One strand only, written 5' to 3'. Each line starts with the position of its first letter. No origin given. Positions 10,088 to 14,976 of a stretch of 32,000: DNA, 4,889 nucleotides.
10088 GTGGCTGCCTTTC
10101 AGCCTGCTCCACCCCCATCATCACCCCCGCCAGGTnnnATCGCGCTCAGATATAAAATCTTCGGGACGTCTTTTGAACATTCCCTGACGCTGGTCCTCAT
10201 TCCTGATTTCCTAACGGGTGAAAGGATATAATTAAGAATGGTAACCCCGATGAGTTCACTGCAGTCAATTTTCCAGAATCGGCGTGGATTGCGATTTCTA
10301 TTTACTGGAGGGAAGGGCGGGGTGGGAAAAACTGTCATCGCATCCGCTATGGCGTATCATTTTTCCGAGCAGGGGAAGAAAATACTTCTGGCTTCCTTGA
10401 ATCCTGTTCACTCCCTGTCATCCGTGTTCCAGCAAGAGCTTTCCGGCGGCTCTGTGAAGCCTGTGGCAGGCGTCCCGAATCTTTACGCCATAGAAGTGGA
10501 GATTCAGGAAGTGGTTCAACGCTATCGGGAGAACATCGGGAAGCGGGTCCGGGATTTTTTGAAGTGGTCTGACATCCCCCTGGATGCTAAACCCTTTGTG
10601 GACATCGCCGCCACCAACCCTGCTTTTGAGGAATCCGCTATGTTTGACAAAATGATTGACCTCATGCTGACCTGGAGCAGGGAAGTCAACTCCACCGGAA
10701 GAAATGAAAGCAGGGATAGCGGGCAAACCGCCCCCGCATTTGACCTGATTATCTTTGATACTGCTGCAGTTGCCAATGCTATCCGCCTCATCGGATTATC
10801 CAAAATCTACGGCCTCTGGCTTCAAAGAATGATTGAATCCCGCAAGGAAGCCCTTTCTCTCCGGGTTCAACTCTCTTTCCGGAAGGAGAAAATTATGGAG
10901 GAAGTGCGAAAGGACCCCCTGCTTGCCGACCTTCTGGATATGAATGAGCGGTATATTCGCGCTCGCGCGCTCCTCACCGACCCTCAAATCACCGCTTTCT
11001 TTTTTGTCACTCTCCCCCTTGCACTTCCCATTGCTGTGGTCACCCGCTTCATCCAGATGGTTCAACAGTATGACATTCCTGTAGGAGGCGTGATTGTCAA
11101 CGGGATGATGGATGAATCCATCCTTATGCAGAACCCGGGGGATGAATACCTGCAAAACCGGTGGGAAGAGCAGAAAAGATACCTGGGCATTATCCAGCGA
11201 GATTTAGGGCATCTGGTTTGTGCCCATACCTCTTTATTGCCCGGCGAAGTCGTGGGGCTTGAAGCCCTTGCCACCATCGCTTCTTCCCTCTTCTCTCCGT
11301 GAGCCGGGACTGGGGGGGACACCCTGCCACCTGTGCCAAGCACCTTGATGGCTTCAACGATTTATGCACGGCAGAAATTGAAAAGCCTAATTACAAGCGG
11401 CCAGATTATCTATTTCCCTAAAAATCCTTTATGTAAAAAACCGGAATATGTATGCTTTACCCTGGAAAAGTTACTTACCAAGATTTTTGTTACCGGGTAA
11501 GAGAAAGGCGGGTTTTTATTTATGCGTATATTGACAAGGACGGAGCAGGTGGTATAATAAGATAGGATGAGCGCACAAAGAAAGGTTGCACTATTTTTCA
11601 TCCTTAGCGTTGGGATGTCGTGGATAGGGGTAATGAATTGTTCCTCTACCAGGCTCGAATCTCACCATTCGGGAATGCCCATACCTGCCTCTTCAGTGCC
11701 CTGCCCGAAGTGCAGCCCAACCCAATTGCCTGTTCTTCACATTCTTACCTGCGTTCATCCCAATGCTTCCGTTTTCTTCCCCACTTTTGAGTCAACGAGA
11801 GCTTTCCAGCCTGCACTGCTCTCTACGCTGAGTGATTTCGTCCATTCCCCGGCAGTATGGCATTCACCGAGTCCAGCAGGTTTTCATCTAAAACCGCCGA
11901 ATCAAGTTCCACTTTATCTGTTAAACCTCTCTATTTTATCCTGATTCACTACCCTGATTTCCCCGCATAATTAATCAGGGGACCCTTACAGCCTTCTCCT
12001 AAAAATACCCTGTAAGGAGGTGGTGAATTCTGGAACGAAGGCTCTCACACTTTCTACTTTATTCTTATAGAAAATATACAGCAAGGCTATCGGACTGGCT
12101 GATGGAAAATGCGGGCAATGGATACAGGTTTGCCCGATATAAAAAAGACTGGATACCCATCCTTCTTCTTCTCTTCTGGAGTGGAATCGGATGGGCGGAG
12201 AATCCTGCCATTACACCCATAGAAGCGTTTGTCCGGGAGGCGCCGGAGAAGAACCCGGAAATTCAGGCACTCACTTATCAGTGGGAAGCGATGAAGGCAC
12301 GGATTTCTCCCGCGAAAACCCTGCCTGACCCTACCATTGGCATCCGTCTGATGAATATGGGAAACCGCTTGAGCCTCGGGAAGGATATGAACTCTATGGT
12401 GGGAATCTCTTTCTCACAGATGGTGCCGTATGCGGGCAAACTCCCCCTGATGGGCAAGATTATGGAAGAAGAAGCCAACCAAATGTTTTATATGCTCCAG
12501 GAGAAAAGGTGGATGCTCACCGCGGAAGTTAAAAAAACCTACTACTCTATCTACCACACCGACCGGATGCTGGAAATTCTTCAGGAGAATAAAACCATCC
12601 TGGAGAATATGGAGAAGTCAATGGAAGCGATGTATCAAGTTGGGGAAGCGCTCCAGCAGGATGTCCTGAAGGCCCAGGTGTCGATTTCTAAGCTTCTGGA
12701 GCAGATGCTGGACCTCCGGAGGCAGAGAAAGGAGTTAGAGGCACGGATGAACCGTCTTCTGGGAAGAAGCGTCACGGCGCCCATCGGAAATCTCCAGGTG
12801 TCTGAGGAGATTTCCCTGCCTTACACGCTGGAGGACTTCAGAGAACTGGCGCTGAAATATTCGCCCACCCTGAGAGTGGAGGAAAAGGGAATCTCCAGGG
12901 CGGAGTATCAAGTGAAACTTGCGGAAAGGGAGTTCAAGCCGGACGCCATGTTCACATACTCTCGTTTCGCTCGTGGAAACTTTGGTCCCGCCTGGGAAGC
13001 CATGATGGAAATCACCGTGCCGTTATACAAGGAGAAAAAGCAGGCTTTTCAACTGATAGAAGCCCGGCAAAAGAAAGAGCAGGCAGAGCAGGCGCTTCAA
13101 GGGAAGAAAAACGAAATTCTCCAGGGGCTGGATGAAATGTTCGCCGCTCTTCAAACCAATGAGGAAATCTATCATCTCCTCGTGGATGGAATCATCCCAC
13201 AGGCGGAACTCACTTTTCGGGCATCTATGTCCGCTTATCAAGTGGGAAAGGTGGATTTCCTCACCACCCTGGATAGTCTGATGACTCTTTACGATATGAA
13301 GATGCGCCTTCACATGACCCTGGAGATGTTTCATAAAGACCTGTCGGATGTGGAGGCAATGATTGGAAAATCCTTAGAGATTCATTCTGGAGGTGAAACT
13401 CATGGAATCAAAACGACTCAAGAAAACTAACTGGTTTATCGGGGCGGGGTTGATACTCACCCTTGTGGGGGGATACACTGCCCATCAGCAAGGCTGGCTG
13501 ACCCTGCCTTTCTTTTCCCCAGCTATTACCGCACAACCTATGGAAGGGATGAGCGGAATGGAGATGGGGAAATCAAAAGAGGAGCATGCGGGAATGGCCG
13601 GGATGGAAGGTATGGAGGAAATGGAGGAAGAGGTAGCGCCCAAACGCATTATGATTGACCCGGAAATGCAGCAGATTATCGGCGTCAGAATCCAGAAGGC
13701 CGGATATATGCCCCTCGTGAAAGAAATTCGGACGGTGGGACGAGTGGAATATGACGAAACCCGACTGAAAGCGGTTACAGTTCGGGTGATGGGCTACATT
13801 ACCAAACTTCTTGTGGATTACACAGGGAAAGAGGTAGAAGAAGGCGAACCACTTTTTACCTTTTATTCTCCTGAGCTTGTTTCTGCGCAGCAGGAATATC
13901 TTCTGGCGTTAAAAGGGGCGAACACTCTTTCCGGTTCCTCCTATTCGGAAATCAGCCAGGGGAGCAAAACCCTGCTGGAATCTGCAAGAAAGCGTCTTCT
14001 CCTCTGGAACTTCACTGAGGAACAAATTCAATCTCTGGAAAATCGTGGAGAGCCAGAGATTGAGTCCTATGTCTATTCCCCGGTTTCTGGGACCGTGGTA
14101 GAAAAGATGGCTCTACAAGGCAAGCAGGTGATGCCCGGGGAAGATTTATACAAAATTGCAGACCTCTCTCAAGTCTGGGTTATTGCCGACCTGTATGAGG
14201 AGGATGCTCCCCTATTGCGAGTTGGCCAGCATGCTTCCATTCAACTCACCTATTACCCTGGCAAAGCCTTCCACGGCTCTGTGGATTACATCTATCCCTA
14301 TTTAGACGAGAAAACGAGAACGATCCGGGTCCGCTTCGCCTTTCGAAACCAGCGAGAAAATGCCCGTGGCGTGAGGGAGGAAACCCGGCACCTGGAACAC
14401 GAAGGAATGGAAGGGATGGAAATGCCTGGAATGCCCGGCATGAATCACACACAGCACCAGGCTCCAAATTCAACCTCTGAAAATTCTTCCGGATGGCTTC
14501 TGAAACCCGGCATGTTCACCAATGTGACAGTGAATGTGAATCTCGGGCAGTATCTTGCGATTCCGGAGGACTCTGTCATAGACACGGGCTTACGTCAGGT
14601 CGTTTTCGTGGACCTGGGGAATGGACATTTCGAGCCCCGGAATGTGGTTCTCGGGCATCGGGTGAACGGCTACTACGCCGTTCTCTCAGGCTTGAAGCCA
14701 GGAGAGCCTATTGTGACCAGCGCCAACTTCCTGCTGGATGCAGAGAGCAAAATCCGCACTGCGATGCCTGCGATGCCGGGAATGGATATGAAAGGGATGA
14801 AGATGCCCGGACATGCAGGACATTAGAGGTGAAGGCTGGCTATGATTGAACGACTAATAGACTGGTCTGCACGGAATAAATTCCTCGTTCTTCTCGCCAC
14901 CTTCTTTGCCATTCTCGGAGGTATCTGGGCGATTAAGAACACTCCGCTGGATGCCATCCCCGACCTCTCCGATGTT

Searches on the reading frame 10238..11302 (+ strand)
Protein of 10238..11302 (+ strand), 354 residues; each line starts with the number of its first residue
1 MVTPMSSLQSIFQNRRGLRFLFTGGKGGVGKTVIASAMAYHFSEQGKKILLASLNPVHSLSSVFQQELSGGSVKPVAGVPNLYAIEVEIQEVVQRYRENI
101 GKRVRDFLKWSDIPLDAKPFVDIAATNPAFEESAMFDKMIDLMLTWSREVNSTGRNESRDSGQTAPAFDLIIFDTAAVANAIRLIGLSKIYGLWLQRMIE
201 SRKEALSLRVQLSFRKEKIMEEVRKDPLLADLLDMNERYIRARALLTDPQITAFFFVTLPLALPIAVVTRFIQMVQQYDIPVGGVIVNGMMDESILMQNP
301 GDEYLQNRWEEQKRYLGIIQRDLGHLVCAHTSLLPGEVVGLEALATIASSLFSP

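Call 5: search_protein_families(library=pfam, max_evalue=0.01, proteins=[window:10238-11302:+])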
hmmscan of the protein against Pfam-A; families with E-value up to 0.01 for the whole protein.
window:10238-11302:+ (354 aa): 7 families
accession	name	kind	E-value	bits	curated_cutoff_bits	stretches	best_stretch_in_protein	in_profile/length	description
PF02374.21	ArsA_ATPase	-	3.6e-54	184.5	24.3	1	19-351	2-303/305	Anion-transporting ATPase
PF01656.29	CbiA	-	1.1e-08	35.5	25.4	1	21-232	2-54/125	CobQ/CobB/MinD/ParA nucleotide binding domain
PF10609.15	ParA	-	1e-07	32.1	27.1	1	23-50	9-36/246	NUBPL iron-transfer P-loop NTPase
PF13614.12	AAA_31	-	2.6e-06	27.9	27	1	25-68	9-52/177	AAA domain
PF06564.18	CBP_BcsQ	-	0.00072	19.6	21.3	1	23-68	7-52/234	Cellulose biosynthesis protein BcsQ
PF00142.24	Fer4_NifH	-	0.005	16.8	25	1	25-66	7-48/271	4Fe-4S iron sulfur cluster binding proteins, NifH/frxC family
PF07490.16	Tir_receptor_N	-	0.0069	16.7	25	1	5-59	139-189/269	Translocated intimin receptor (Tir) N-terminus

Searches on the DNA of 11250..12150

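Call 70: search_rna_families(source=window, start=11250, end=12150, threshold=evalue, max_evalue=1)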
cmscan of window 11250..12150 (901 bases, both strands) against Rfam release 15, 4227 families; matches with E-value up to 1: 1.
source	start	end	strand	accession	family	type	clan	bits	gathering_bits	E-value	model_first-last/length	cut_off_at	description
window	11572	11667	+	RF01575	DdR7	Gene; snRNA; snoRNA; CD-box;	-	19.1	80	0.77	1-98/98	no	Dictyostelium snoRNA Dd7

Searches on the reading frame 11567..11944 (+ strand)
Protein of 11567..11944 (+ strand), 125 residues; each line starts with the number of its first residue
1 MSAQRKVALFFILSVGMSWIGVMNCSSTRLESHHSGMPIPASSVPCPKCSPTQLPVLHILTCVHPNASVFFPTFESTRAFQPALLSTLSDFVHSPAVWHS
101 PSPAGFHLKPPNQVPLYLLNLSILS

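Call 5: search_protein_families(library=pfam, max_evalue=0.01, proteins=[window:11567-11944:+])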
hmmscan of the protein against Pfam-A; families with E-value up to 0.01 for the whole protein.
window:11567-11944:+ (125 aa): 0 families
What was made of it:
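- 11567..11944 (+): Conserved leader ORF (125 aa, N-terminal hydrophobic segment, His/Cys-containing) of unknown function. It has no Pfam hit (call 5).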

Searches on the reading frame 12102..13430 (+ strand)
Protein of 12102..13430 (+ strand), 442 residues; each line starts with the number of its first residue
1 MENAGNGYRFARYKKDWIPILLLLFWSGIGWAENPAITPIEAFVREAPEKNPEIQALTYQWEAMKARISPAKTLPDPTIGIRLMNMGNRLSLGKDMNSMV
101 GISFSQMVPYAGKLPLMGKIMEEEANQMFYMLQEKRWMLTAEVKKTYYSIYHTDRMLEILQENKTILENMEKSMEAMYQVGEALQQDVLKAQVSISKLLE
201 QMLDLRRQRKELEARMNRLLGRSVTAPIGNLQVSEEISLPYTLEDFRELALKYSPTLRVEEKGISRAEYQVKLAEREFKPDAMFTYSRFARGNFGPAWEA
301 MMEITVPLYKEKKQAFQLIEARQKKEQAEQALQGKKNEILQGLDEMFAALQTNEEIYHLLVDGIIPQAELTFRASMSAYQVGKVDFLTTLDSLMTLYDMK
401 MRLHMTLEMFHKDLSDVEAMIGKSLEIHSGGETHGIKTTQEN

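Call 5: search_protein_families(library=pfam, max_evalue=0.01, proteins=[window:12102-13430:+])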
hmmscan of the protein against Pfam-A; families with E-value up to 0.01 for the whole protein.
window:12102-13430:+ (442 aa): 2 families
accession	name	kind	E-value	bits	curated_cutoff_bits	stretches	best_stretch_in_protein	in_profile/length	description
PF02321.23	OEP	-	1.4e-38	133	22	2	41-221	2-187/187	Outer membrane efflux protein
PF06419.17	COG6_N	-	0.0025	18.4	27.4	1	150-217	25-92/114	Conserved oligomeric complex COG6, N-terminal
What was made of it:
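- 12102..13430 (+): cusC, the outer-membrane factor. Pfam OEP, 133 bits (call 5).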

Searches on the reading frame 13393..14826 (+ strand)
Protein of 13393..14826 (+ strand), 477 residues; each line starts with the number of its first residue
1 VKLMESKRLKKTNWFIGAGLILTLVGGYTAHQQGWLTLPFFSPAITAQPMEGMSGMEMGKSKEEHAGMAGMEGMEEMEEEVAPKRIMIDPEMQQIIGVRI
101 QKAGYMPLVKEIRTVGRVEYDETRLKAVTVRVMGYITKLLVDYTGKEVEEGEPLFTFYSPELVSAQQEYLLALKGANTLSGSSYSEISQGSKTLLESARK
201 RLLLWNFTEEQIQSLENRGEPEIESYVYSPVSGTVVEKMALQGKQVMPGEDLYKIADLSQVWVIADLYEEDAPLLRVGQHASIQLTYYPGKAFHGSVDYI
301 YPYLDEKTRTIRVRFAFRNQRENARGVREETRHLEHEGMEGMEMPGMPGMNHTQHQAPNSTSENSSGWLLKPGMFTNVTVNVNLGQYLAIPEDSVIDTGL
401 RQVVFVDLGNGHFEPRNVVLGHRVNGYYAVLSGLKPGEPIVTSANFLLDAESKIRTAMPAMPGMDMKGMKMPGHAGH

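Call 5: search_protein_families(library=pfam, max_evalue=0.01, proteins=[window:13393-14826:+])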
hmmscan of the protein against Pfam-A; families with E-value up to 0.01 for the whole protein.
window:13393-14826:+ (477 aa): 3 families
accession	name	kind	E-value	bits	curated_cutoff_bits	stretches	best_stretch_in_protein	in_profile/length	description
PF16576.10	HlyD_D23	-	3.1e-75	252.6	30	1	108-322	2-206/214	Barrel-sandwich domain of CusB or HlyD membrane-fusion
PF13437.12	HlyD_3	-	9.6e-16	58.9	22.2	1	227-321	2-97/106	HlyD family secretion protein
PF16572.11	HlyD_D4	-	0.00025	21.3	26.4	1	158-219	5-53/55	Long alpha hairpin domain of cation efflux system protein, CusB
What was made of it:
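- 13393..14826 (+): cusB, the membrane-fusion protein, with Met-rich N-terminal, internal and C-terminal stretches. Pfam HlyD_D23, 252.6 bits (call 5).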
